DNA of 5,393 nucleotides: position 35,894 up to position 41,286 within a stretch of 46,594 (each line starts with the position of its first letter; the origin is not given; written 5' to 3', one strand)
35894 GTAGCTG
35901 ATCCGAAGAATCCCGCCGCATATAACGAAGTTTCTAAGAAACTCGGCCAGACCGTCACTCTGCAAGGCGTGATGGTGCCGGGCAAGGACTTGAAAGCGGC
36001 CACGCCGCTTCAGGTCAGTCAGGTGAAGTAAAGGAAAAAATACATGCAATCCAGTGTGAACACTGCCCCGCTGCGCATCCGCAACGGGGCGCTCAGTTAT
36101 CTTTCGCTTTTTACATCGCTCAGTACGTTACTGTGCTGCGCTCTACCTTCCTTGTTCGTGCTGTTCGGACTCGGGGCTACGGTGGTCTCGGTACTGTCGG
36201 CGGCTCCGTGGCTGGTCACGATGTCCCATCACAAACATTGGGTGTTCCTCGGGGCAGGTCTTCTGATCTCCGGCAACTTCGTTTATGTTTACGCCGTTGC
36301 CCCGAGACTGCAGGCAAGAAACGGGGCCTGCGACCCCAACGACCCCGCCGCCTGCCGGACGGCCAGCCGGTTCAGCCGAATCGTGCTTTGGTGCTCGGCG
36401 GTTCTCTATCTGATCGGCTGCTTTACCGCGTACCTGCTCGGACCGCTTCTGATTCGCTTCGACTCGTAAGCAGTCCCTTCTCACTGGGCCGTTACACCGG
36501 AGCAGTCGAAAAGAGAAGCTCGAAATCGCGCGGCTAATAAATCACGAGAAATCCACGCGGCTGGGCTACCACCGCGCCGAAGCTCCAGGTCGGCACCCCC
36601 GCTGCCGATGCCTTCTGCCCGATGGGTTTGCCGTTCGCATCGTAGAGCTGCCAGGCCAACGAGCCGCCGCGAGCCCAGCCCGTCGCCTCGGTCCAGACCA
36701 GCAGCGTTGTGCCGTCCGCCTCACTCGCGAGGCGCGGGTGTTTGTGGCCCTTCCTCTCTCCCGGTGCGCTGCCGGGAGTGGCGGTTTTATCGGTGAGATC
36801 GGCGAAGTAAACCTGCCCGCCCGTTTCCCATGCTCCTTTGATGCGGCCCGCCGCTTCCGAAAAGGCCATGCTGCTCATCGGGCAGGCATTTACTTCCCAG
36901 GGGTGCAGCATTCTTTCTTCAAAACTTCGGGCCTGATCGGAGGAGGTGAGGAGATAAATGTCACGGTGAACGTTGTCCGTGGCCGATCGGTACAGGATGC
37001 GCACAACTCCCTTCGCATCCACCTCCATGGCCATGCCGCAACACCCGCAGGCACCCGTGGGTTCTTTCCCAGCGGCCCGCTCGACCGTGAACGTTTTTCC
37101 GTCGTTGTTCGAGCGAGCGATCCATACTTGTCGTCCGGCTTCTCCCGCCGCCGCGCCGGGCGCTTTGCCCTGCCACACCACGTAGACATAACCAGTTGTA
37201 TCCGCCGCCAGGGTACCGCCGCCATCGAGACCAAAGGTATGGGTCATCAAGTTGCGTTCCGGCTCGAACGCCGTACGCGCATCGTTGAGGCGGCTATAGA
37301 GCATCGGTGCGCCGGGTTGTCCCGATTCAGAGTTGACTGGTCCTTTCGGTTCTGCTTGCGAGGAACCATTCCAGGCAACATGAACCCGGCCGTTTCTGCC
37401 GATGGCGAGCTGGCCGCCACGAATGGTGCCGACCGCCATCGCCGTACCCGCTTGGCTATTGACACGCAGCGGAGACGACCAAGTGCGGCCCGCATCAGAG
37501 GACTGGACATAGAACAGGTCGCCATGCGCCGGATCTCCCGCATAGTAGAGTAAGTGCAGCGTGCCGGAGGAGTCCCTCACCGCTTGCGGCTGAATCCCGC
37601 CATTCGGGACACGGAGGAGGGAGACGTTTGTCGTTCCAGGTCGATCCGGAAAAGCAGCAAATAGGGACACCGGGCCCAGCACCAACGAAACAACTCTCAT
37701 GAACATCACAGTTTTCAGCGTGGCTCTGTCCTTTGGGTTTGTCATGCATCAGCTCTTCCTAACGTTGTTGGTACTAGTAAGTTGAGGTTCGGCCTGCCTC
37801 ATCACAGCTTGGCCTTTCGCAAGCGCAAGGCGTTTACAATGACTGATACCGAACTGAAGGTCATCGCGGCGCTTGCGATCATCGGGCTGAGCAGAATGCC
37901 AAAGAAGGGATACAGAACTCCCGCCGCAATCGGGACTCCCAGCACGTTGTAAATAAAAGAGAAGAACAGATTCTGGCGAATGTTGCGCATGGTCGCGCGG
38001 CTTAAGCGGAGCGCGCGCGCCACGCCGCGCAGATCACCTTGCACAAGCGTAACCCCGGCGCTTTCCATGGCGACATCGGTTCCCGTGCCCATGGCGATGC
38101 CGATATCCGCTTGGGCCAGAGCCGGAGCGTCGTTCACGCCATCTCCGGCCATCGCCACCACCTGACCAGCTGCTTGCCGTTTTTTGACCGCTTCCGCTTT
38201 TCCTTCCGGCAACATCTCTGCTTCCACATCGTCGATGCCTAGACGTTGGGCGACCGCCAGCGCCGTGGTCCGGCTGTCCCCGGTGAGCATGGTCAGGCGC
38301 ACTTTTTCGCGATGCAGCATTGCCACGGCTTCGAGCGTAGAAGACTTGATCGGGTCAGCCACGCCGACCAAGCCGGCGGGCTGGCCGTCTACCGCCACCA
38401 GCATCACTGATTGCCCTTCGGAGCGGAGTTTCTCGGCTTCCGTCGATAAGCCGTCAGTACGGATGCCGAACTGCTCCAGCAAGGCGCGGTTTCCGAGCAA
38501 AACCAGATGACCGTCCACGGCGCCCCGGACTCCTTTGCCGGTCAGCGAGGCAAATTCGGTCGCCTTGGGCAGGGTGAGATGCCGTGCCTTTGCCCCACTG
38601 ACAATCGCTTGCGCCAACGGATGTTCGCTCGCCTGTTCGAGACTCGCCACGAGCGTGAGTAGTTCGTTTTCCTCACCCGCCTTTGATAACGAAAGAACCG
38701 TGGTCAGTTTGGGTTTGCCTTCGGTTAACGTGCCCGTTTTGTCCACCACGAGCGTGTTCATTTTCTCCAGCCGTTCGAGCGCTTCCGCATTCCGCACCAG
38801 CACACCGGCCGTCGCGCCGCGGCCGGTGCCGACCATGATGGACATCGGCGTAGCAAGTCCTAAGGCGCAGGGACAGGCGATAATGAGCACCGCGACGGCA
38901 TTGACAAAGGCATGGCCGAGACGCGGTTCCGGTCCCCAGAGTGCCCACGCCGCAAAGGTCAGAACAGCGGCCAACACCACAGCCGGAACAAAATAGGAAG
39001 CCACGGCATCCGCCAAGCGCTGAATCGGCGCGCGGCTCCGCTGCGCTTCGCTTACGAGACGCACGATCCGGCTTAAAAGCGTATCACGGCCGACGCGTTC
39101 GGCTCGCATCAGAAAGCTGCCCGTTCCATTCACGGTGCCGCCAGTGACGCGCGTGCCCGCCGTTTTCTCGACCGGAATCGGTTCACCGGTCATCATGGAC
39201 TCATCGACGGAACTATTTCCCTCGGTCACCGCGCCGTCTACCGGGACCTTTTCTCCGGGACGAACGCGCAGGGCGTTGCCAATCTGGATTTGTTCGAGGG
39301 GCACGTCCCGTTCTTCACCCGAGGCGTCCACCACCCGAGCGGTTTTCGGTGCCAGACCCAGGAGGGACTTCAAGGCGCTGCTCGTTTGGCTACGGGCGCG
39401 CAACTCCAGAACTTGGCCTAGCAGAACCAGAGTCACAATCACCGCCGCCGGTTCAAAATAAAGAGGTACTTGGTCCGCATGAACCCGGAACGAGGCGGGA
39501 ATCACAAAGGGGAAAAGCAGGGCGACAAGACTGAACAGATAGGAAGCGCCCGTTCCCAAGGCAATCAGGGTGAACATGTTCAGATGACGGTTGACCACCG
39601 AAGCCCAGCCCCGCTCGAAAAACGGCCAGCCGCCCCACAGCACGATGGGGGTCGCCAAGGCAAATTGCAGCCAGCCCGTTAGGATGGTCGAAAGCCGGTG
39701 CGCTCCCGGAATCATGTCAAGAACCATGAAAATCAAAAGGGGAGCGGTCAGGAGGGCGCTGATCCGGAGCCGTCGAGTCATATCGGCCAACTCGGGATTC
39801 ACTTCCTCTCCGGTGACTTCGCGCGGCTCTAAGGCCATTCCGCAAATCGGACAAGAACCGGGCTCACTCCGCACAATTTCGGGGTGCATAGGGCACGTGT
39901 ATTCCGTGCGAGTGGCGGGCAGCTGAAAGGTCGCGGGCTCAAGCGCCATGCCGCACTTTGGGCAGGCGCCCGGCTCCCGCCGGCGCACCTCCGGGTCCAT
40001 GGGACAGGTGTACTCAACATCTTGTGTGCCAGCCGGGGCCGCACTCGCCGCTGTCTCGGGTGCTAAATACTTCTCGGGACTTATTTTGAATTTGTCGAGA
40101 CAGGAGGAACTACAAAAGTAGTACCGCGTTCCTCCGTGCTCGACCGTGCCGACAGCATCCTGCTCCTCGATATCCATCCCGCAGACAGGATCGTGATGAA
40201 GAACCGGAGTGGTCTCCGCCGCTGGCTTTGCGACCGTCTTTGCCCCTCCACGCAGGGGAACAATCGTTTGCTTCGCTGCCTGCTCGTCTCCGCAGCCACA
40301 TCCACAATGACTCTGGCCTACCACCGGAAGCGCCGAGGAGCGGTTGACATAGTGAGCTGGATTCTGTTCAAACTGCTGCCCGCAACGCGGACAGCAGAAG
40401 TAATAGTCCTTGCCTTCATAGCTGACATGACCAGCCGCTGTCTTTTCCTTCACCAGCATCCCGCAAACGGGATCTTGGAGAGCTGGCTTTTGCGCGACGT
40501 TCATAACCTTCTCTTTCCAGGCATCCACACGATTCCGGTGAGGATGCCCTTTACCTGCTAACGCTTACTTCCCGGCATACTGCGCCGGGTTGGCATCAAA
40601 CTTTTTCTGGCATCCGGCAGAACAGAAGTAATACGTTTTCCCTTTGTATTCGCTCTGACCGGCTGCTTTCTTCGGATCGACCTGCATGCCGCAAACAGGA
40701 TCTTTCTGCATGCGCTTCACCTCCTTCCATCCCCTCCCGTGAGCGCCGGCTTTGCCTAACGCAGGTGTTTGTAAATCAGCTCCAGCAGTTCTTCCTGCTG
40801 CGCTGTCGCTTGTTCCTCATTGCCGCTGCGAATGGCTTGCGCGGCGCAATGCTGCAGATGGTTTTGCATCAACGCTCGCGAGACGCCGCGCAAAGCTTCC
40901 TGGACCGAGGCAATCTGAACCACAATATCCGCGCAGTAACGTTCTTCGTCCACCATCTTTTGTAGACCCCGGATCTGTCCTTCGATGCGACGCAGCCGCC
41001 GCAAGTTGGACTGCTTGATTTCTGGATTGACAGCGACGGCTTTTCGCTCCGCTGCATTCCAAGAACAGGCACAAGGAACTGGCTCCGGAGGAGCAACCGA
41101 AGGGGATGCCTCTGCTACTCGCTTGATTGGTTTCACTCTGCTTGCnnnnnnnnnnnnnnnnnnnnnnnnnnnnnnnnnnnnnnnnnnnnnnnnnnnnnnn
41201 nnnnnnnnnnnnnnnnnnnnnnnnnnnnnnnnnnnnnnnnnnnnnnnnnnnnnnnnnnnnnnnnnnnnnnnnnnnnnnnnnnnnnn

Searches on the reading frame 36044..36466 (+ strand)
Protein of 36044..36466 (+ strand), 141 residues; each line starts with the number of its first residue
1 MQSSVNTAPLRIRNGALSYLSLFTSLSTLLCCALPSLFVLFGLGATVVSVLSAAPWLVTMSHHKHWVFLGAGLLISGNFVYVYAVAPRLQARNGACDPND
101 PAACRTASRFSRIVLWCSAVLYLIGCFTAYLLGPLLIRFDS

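Call 23: search_protein_families(library=pfam, proteins=[window:36044-36466:+], max_evalue=0.01)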
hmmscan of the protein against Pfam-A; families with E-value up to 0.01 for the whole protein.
window:36044-36466:+ (141 aa): 0 families

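Call 24: search_protein_families(library=ncbifam, proteins=[window:36044-36466:+], max_evalue=0.01)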
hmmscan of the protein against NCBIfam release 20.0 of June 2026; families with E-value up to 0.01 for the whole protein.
window:36044-36466:+ (141 aa): 0 families

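Call 50: search_protein_families(library=pfam, proteins=[window:36044-36466:+], max_evalue=10)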
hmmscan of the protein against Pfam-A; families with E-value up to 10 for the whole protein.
window:36044-36466:+ (141 aa): 1 family
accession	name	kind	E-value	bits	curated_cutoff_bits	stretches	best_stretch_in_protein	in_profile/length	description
PF19529.4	DUF6057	-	0.042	13.2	29.8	1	28-124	149-247/569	Family of unknown function (DUF6057)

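Call 73: find_homologous_proteins(query=window:36044-36466:+, max_evalue=0.001)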
Query window:36044-36466:+ (141 aa): 2732 proteins with E <= 0.001 among 2835 candidates; the best 120 are listed.
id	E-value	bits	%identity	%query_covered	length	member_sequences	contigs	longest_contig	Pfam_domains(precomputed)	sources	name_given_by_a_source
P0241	4.7e-87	307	100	100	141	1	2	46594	-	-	-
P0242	1.0e-76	273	89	100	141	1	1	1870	-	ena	-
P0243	1.4e-76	273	88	100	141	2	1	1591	PF07690.22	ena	-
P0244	2.3e-76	272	87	100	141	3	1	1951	-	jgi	jgi:hypothetical protein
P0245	3.4e-75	269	87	100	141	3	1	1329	PF07690.22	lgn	-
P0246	4.4e-75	268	87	100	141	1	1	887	-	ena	-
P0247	8.3e-75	267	86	100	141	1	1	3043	-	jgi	jgi:hypothetical protein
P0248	9.6e-75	267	87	100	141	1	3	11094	-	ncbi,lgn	-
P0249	1.6e-74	266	87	100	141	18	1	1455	-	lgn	-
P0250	3.1e-74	265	86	100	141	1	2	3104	-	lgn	-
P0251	4.3e-74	265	84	100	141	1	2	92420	-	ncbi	-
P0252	4.9e-74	265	82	100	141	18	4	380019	-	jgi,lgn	-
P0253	5.7e-74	265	85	100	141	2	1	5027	-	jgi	-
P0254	7.6e-74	264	86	100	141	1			-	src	-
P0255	2.3e-73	263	83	100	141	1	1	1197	PF07690.22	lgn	-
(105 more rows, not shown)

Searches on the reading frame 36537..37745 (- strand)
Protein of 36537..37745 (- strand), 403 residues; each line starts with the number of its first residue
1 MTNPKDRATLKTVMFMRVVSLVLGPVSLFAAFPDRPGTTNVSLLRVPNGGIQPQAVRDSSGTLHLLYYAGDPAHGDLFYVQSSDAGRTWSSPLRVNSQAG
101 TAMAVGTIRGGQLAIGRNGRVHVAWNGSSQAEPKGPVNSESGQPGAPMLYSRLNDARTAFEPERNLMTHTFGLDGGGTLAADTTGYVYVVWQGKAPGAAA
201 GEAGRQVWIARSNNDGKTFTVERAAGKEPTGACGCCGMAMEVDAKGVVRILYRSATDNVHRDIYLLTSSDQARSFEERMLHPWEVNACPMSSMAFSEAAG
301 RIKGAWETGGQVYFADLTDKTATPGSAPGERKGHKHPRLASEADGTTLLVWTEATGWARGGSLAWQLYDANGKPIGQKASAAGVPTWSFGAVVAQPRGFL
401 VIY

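Call 23: search_protein_families(library=pfam, proteins=[window:36537-37745:-], max_evalue=0.01)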
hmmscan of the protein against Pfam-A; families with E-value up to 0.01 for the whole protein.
window:36537-37745:- (403 aa): 2 families
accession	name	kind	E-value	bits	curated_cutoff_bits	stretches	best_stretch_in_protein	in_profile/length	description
PF13088.12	BNR_2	-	7e-09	35.9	31.4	1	53-284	54-207/277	BNR repeat-like domain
PF15892.11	BNR_4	-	0.0061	16.4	27.3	0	53-139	97-172/272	BNR repeat-containing family member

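Call 24: search_protein_families(library=ncbifam, proteins=[window:36537-37745:-], max_evalue=0.01)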
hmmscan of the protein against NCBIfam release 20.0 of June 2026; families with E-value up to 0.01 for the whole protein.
window:36537-37745:- (403 aa): 0 families

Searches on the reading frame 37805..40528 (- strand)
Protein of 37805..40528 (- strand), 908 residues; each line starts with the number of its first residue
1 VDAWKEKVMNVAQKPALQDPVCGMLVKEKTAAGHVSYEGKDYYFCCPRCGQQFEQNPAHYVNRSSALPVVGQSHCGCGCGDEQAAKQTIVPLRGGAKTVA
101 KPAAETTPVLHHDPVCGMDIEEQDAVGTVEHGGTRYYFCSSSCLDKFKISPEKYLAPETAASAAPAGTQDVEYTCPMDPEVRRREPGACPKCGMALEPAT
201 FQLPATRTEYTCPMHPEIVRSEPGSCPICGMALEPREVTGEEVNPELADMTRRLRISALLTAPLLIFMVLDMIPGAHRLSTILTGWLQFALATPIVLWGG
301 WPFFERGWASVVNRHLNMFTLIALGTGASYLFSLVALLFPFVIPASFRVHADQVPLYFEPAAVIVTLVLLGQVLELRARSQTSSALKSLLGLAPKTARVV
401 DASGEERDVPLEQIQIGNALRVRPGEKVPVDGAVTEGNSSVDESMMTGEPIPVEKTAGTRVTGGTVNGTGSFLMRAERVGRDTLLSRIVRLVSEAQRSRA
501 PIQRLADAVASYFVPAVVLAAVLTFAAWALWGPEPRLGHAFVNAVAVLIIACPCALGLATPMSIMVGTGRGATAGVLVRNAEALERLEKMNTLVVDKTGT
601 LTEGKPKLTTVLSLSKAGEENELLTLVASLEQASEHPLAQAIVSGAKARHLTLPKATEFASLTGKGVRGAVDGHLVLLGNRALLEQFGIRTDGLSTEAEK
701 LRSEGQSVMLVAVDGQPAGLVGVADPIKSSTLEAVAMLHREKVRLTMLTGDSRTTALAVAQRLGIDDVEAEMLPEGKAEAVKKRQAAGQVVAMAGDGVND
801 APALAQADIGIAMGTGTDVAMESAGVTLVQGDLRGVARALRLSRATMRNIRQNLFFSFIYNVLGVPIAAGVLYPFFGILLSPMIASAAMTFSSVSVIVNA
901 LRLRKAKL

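Call 23: search_protein_families(library=pfam, proteins=[window:37805-40528:-], max_evalue=0.01)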
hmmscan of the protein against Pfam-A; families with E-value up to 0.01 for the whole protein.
window:37805-40528:- (908 aa): 11 families
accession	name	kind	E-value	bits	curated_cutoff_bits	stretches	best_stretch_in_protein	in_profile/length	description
PF00122.25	E1-E2_ATPase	-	5.5e-58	195.9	28.1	1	392-573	2-180/181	E1-E2 ATPase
PF00702.32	Hydrolase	-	5.6e-32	112.1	26.4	1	590-808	1-191/191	haloacid dehalogenase-like hydrolase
PF04945.19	YHS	-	1.4e-28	99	30.3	2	18-63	2-46/47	YHS domain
PF19335.5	HMBD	-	9.2e-24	83.5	23.6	2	210-235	2-27/28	Heavy metal binding domain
PF24273.1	TRASH_HVO_1752_C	-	4.6e-09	36.7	27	2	21-55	6-38/47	HVO_1752, C-terminal TRASH domain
PF08394.17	Arc_trans_TRASH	-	3.4e-05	24.3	27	0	36-54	18-36/43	Archaeal TRASH domain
PF08282.18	Hydrolase_3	-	7.5e-05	23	20.9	1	787-840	202-255/255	haloacid dehalogenase-like hydrolase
PF06467.20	zf-FCS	-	9.9e-05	22.5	22.4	1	119-147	13-39/39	MYM-type Zinc finger with FCS sequence motif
PF02245.21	Pur_DNA_glyco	-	0.0012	18.6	27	1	566-631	79-147/181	Methylpurine-DNA glycosylase (MPG)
PF25206.1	DUF7836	-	0.0082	16.4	26.7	0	189-213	10-34/59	Domain of unknown function (DUF7836)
PF12018.13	FAP206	-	0.0095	15.7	33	0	23-62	210-249/272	Domain of unknown function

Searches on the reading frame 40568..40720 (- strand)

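Call 23: search_protein_families(library=pfam, proteins=[window:40568-40720:-], max_evalue=0.01)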
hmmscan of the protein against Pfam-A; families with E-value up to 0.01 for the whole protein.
window:40568-40720:- (51 aa): 2 families
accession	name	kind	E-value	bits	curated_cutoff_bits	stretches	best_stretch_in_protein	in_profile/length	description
PF04945.19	YHS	-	2e-20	72.9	30.3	1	6-50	2-45/47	YHS domain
PF24273.1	TRASH_HVO_1752_C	-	0.0029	18.2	27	1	10-43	7-38/47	HVO_1752, C-terminal TRASH domain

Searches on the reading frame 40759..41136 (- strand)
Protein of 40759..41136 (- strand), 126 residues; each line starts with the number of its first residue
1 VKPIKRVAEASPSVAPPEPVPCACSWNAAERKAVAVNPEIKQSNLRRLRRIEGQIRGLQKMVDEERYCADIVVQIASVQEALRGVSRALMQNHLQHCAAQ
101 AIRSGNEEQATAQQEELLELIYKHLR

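Call 23: search_protein_families(library=pfam, proteins=[window:40759-41136:-], max_evalue=0.01)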
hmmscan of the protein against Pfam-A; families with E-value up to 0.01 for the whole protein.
window:40759-41136:- (126 aa): 1 family
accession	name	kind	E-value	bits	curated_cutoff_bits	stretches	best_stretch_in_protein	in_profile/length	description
PF02583.22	Trns_repr_metal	-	5.1e-26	91.3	22.8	1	41-121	2-76/78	Metal-sensitive transcriptional repressor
